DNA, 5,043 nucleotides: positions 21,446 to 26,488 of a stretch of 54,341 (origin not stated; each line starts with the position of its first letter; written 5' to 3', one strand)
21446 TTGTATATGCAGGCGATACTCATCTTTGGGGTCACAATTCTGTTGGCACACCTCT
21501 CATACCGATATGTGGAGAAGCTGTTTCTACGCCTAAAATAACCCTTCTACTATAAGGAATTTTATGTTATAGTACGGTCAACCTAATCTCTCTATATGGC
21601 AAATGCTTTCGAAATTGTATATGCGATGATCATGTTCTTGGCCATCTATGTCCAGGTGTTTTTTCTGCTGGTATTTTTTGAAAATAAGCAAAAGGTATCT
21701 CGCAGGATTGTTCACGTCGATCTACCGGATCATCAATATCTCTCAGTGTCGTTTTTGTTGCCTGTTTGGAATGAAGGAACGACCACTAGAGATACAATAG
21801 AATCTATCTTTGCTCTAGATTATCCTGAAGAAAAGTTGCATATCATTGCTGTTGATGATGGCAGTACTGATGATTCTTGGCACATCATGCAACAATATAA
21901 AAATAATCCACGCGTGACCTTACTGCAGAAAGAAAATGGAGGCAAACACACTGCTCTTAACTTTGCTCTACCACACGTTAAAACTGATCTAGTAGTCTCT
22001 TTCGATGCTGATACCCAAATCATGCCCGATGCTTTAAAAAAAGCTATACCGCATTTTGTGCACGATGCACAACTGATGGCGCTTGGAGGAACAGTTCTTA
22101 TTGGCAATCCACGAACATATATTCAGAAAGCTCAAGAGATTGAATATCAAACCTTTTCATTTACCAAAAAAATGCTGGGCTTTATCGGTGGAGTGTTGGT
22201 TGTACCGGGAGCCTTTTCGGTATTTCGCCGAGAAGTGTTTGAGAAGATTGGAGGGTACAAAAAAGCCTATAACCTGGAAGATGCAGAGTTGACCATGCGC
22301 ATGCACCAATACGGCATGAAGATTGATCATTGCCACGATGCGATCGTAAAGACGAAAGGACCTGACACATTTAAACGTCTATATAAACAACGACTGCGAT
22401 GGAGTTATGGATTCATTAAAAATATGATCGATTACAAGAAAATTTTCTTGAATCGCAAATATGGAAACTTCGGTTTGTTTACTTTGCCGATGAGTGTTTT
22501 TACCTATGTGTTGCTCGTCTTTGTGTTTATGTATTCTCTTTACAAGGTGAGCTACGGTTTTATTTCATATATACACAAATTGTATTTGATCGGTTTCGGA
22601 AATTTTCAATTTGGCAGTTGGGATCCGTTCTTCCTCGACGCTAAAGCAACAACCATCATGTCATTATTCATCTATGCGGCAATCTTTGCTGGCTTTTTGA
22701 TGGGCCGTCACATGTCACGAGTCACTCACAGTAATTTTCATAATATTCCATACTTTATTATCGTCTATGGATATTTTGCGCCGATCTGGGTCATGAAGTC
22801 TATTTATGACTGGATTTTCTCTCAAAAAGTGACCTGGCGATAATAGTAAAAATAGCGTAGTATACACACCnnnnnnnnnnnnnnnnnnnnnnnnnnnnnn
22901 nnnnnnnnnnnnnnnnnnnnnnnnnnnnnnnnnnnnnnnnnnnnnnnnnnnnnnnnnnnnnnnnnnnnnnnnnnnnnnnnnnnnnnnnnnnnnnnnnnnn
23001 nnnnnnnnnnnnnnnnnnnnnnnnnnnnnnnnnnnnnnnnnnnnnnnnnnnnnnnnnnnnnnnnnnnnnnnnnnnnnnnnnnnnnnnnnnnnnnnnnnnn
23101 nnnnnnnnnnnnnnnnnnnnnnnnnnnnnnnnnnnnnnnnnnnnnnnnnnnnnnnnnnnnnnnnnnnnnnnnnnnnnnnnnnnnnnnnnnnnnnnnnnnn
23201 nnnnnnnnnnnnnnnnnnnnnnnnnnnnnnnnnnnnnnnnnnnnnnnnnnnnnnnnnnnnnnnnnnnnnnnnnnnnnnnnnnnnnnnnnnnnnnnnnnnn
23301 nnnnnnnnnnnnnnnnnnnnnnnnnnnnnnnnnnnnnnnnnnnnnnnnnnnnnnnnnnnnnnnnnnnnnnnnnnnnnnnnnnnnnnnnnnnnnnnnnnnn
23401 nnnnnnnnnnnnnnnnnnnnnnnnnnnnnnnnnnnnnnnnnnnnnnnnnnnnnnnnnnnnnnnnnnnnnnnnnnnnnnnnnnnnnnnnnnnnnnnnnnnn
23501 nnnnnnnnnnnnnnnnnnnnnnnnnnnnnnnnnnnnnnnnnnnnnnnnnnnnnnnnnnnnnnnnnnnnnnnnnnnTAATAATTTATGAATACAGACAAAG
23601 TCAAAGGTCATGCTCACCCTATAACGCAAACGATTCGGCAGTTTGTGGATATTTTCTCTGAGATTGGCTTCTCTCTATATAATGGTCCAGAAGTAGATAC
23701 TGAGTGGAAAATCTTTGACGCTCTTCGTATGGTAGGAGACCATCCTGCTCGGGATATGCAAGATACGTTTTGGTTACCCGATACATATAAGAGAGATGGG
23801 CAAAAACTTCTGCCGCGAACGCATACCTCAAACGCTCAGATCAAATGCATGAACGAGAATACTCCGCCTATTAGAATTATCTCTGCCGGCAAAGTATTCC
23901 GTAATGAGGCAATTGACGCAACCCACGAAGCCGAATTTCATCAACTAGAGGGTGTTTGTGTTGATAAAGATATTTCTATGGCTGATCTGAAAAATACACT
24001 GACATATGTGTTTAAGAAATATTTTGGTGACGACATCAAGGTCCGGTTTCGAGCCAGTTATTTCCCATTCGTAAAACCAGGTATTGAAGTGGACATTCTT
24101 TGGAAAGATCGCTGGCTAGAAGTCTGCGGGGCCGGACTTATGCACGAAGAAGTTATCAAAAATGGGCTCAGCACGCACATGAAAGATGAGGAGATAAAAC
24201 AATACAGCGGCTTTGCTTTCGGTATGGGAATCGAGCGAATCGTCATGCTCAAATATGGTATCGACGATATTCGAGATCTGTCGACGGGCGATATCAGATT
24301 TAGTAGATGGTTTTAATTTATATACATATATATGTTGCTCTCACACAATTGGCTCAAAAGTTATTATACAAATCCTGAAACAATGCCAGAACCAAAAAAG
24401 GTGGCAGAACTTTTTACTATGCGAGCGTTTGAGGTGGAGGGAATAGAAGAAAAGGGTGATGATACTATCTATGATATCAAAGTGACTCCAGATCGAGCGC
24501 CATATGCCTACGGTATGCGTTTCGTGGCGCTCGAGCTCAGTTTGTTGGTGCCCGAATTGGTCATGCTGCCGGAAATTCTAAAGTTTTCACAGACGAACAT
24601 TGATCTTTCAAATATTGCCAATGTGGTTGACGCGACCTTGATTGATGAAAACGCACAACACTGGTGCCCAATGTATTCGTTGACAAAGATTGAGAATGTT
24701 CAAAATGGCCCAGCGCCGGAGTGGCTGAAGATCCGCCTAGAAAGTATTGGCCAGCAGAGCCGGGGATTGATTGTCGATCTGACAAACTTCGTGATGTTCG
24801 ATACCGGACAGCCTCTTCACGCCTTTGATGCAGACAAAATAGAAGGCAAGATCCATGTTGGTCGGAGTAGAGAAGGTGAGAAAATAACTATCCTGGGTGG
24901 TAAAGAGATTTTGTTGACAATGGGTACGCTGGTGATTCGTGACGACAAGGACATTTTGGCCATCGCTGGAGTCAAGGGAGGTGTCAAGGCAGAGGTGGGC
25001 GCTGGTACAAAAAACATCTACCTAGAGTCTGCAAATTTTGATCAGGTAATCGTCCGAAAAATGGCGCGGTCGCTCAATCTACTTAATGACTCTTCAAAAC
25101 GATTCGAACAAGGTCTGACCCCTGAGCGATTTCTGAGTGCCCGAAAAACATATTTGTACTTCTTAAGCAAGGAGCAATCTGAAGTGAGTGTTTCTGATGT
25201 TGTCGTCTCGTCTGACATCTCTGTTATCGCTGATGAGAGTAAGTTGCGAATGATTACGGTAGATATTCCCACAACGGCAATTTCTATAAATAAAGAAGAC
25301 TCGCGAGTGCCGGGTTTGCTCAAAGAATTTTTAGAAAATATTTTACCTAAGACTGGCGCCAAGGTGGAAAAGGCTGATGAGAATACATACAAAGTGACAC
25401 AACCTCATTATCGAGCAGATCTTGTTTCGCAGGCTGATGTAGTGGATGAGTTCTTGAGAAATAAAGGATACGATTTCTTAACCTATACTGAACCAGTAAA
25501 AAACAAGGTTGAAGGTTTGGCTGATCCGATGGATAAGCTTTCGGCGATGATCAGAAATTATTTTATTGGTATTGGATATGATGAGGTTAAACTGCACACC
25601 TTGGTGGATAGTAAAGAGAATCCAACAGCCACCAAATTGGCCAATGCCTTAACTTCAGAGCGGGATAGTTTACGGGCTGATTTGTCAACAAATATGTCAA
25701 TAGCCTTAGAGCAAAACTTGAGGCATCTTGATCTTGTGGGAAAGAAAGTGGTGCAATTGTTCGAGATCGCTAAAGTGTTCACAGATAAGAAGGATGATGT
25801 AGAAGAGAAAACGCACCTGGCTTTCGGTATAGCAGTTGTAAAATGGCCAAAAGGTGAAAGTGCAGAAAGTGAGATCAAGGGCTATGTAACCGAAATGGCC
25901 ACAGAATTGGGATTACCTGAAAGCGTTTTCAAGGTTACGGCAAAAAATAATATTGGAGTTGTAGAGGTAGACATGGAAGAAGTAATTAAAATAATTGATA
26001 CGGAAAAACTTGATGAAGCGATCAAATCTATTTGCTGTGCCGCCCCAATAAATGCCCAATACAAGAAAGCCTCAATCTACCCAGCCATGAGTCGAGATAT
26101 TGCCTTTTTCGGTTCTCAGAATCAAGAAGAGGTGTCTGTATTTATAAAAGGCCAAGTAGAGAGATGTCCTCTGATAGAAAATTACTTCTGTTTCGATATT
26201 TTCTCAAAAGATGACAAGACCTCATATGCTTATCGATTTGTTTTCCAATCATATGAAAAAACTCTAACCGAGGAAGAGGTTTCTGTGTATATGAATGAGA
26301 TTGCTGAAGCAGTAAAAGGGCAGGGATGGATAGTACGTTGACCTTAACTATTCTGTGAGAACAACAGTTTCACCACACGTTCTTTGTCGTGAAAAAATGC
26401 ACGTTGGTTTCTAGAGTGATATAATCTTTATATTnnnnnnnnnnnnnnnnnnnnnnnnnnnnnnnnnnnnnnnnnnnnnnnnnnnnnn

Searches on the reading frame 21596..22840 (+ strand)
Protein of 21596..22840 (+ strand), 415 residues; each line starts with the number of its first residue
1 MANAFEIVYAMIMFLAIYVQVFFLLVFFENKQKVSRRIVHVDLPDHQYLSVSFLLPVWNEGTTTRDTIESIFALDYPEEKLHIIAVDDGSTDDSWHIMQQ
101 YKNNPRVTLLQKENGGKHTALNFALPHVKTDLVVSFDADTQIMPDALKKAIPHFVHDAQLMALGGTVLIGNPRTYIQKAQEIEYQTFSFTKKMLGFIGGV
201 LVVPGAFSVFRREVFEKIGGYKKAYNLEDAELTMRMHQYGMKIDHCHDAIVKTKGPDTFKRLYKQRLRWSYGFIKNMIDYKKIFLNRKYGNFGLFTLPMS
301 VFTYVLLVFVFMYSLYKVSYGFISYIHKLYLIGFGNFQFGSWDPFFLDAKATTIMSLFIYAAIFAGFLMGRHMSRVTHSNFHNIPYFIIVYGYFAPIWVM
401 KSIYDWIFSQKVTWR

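Call 100: search_protein_families(library=pfam, proteins=[window:21596-22840:+], max_evalue=0.0001)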
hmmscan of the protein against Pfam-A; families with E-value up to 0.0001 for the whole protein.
window:21596-22840:+ (415 aa): 6 families
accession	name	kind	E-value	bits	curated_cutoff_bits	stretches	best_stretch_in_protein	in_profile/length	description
PF00535.33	Glycos_transf_2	-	9.5e-31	107.4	23.3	1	52-219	1-168/168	Glycosyl transferase family 2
PF13641.12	Glyco_tranf_2_3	-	1.1e-29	104.6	27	1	51-272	3-230/230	Glycosyltransferase like family 2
PF13632.12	Glyco_trans_2_3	-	2.9e-23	83.2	27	1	133-334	2-183/198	Glycosyl transferase family group 2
PF03142.21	Chitin_synth_2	-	7.1e-18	65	27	1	131-217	203-291/527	Chitin synthase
PF13506.12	Glyco_transf_21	-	1.6e-12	47.7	21.7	1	117-270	18-173/174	Glycosyl transferase family 21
PF10111.15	Glyco_tranf_2_2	-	7.8e-06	26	27.3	1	65-243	16-206/276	Glycosyltransferase like family 2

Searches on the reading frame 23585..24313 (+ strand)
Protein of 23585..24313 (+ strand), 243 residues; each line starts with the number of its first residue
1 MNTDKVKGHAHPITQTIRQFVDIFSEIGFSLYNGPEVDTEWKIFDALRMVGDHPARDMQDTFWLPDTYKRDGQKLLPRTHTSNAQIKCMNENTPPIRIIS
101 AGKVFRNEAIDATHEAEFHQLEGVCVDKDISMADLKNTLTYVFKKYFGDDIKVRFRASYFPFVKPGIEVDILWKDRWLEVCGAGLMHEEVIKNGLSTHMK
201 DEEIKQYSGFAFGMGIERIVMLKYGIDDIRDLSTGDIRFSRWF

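Call 100: search_protein_families(library=pfam, proteins=[window:23585-24313:+], max_evalue=0.0001)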
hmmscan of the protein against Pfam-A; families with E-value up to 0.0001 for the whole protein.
window:23585-24313:+ (243 aa): 2 families
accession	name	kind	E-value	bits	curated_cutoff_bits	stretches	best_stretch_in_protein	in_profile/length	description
PF01409.25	tRNA-synt_2d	-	3.3e-86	289.2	19.8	1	6-241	12-244/246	tRNA synthetases class II core domain (F)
PF00152.25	tRNA-synt_2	-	1.5e-06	28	25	0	101-149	97-147/308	tRNA synthetases class II (D, K and N)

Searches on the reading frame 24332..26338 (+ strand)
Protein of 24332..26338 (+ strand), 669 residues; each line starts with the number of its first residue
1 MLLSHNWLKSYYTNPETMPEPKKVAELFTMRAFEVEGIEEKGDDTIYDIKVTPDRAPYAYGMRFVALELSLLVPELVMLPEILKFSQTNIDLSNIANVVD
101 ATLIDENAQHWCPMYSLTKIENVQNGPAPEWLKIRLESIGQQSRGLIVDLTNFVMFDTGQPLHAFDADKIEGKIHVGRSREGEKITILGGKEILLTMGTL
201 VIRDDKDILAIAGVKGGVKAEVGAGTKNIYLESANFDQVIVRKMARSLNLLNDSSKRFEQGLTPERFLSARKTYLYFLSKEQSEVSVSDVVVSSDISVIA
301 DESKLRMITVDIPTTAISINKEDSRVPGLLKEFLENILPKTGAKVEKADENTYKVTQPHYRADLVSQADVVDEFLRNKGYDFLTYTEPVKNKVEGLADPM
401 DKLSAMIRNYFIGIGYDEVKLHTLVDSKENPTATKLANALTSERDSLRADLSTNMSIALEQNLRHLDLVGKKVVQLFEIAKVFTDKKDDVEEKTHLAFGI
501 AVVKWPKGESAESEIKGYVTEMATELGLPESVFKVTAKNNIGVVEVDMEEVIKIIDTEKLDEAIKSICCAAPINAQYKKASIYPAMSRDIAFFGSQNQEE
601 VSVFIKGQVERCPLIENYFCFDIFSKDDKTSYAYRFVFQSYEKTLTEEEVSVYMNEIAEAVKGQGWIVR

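Call 102: search_protein_families(library=pfam, proteins=[window:24332-26338:+], max_evalue=0.0001)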
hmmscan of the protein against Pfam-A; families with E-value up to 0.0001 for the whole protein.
window:24332-26338:+ (669 aa): 4 families
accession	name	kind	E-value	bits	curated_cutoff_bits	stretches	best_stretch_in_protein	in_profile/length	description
PF03483.22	B3_4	-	2.8e-52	177.3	29.3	1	112-276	2-167/174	B3/4 domain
PF03147.19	FDX-ACB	-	1.2e-15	58.2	31.1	1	581-664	1-88/94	Ferredoxin-fold anticodon binding domain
PF17759.6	tRNA_synthFbeta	-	8.5e-14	52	22.4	1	386-534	4-165/214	Phenylalanyl tRNA synthetase beta chain CLM domain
PF03484.21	B5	-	2.8e-09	37.5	28.6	1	331-380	18-67/67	tRNA synthetase B5 domain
